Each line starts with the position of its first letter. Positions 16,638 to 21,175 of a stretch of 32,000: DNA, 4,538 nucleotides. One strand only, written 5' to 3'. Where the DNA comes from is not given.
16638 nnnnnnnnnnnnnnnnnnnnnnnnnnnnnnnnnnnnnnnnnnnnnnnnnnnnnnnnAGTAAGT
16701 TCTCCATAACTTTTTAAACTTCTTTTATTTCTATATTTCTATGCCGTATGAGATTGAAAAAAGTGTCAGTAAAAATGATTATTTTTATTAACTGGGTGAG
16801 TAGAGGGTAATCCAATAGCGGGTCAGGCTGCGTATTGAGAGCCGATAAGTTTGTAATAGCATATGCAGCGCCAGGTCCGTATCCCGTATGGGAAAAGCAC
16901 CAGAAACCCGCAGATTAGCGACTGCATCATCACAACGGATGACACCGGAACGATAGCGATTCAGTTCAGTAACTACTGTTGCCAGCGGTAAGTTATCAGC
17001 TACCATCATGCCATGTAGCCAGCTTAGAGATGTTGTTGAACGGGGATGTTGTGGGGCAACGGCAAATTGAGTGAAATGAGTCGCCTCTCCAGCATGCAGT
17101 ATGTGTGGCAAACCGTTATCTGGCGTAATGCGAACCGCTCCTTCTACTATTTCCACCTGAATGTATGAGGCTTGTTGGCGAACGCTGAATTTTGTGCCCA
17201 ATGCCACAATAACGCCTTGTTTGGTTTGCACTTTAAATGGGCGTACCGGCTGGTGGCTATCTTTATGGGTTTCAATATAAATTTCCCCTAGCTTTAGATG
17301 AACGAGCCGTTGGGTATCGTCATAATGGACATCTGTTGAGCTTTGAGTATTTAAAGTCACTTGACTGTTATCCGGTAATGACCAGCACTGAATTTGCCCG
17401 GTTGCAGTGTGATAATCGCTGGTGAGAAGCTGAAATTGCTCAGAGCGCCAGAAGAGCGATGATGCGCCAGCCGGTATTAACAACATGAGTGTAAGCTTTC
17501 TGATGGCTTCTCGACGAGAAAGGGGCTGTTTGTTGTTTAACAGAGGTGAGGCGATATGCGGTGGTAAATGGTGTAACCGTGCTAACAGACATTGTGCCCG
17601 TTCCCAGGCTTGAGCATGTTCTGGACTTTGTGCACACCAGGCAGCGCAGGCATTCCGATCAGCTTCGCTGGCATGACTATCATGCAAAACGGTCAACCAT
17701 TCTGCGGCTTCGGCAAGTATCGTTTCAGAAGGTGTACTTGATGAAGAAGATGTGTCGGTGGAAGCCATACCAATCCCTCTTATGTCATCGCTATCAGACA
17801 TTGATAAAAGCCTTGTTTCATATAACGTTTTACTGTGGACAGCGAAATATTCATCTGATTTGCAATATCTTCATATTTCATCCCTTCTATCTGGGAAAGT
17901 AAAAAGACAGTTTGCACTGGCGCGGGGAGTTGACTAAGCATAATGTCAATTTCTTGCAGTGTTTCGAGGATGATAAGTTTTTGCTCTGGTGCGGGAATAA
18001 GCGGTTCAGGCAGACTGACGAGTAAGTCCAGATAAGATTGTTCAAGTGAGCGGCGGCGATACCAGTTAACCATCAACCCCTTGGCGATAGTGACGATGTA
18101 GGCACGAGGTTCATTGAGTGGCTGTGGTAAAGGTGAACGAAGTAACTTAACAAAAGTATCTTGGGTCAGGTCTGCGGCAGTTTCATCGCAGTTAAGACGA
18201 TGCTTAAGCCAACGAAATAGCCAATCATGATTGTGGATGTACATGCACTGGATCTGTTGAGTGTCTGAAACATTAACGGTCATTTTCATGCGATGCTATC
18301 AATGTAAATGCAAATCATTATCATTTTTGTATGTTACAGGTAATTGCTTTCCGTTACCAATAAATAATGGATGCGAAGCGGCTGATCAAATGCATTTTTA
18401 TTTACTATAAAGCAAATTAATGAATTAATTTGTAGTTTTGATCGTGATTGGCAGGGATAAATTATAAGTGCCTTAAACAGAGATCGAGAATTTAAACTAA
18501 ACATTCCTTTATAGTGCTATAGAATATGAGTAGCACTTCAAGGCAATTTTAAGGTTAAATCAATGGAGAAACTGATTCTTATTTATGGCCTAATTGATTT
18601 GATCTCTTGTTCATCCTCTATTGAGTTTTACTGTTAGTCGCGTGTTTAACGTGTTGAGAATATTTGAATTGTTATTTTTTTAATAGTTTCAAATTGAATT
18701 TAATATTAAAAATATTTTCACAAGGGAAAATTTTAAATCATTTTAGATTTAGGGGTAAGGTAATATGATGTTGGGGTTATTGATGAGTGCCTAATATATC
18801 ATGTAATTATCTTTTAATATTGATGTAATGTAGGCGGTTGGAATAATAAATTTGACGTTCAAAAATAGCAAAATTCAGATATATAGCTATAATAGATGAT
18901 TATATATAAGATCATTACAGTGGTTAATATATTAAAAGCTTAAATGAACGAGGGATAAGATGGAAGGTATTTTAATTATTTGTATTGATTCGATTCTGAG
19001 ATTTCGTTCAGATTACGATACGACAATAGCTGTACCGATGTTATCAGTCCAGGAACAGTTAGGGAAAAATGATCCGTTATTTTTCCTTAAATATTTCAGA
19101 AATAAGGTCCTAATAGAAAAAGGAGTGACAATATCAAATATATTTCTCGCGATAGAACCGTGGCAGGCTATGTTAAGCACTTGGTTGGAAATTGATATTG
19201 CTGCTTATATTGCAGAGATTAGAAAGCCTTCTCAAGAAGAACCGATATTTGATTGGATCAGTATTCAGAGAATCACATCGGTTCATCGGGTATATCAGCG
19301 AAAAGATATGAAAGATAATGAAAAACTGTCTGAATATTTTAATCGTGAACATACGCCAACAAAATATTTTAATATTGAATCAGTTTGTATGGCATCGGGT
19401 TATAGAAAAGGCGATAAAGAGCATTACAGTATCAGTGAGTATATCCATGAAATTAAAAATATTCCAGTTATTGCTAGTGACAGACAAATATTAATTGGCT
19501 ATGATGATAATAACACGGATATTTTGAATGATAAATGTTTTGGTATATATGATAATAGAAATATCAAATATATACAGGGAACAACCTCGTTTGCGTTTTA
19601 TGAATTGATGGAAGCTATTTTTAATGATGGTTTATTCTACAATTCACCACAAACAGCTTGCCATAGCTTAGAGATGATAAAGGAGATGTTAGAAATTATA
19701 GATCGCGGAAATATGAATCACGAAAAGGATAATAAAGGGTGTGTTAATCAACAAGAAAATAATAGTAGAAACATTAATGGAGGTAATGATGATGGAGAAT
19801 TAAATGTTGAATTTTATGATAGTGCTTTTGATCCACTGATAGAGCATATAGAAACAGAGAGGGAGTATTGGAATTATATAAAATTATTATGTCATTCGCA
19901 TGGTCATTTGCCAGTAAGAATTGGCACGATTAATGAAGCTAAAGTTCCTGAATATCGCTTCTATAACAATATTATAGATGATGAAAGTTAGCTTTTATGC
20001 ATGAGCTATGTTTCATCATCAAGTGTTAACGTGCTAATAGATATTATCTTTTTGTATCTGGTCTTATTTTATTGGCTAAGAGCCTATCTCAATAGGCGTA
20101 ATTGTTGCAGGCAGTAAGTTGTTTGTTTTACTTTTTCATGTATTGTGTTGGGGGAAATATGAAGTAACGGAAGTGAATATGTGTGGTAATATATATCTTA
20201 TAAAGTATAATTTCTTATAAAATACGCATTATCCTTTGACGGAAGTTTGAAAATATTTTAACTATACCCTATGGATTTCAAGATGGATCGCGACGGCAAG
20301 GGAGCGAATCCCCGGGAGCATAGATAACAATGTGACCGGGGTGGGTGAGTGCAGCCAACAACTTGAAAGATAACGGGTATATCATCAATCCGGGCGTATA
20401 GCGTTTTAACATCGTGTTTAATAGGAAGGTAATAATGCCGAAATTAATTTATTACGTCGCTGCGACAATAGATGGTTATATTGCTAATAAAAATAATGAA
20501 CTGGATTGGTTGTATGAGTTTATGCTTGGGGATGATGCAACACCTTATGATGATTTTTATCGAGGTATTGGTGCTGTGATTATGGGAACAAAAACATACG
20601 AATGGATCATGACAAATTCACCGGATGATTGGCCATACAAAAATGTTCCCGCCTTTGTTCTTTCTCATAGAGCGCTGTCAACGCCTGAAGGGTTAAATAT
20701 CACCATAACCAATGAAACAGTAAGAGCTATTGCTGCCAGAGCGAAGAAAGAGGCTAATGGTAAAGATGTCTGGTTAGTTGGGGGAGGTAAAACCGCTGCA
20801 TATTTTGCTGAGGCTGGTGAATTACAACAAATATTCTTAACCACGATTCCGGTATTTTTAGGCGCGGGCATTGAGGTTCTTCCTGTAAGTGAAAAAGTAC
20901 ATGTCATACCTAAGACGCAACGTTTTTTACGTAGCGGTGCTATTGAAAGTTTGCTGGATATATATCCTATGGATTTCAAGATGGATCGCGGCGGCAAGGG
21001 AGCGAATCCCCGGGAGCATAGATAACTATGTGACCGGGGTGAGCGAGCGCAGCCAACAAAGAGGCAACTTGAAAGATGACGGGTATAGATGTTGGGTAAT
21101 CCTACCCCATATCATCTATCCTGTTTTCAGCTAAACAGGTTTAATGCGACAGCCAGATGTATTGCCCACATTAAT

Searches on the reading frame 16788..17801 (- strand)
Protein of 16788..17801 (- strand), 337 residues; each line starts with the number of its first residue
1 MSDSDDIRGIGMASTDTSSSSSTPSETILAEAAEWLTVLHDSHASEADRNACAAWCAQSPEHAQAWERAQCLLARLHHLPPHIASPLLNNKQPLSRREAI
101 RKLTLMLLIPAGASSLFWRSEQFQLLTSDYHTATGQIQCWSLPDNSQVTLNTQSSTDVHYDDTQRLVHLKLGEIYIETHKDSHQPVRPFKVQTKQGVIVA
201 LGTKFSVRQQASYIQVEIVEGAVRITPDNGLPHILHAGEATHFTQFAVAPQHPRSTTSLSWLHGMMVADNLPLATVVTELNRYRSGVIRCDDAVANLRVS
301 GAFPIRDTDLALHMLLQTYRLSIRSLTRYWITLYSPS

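Call 37: search_protein_families(library=pfam, proteins=[window:16788-17801:-])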
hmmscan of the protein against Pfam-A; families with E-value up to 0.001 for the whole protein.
window:16788-17801:- (337 aa): 2 families
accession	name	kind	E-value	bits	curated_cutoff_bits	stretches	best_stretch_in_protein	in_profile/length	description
PF04773.18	FecR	-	2.5e-23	82.8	24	1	129-224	2-97/97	FecR protein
PF16220.10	DUF4880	-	2.6e-14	53.2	25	1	31-70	2-41/43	Domain of unknown function (DUF4880)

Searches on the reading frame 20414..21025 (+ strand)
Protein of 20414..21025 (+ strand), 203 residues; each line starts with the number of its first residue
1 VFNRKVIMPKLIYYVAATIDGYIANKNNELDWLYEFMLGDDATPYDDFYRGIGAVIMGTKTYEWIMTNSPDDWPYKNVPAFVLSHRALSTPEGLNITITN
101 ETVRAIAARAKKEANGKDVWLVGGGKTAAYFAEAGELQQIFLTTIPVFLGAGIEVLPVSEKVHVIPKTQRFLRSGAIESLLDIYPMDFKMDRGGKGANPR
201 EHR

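Call 5: search_protein_families(library=ncbifam, proteins=[window:20414-21025:+])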
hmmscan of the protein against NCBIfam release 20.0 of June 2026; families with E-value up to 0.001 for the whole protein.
window:20414-21025:+ (203 aa): 0 families

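Call 6: search_protein_families(library=pfam, proteins=[window:20414-21025:+])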
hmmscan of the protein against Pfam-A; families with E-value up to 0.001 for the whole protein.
window:20414-21025:+ (203 aa): 1 family
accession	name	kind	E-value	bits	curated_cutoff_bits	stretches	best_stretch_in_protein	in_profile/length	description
PF01872.23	RibD_C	-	1.4e-10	41.7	24.1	1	9-155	1-171/197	RibD C-terminal domain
